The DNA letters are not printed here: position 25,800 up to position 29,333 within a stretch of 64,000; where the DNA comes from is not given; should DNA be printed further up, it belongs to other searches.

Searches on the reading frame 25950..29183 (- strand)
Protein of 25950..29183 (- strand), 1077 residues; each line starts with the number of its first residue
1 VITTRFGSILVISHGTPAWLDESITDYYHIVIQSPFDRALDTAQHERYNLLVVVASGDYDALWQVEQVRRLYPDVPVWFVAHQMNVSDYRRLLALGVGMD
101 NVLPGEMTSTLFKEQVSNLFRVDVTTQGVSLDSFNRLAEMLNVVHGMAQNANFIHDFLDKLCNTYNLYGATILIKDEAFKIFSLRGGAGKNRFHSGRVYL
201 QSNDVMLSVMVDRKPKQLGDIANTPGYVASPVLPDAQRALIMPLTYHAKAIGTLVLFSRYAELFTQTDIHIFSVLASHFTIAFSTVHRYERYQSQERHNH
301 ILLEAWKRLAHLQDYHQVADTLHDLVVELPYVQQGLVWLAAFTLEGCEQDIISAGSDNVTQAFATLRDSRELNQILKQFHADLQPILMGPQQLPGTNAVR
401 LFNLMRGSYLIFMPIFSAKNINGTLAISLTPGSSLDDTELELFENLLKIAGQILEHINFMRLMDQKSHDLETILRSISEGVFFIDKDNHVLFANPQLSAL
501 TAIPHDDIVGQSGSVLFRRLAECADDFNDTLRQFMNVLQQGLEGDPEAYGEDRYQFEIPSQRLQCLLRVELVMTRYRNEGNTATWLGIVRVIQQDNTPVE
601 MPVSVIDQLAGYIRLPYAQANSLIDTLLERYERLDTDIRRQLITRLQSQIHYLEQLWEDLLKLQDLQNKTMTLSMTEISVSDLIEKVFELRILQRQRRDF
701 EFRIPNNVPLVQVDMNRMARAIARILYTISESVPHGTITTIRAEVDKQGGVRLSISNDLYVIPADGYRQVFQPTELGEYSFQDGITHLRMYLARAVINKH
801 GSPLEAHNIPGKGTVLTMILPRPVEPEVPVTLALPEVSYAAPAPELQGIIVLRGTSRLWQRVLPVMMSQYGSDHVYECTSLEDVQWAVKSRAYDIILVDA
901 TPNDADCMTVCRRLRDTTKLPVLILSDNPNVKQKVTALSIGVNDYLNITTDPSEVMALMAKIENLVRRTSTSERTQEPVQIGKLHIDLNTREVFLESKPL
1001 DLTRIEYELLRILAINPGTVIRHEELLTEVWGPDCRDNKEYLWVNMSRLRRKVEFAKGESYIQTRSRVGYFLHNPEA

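Call 72: search_protein_families(library=pfam, proteins=[window:25950-29183:-], max_evalue=0.00001)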
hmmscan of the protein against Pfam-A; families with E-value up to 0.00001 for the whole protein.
window:25950-29183:- (1077 aa): 4 families
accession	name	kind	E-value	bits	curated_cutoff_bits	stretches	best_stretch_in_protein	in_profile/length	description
PF00486.34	Trans_reg_C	-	2.1e-18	66.6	26.2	1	998-1072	2-77/77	Transcriptional regulatory protein, C terminal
PF13185.12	GAF_2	-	7.4e-11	42.8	28.6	0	158-283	12-135/136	GAF domain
PF00072.30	Response_reg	-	2e-09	38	30.2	1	861-957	12-108/111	Response regulator receiver domain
PF01590.32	GAF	-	2.3e-06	28.6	22.4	0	236-282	87-132/133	GAF domain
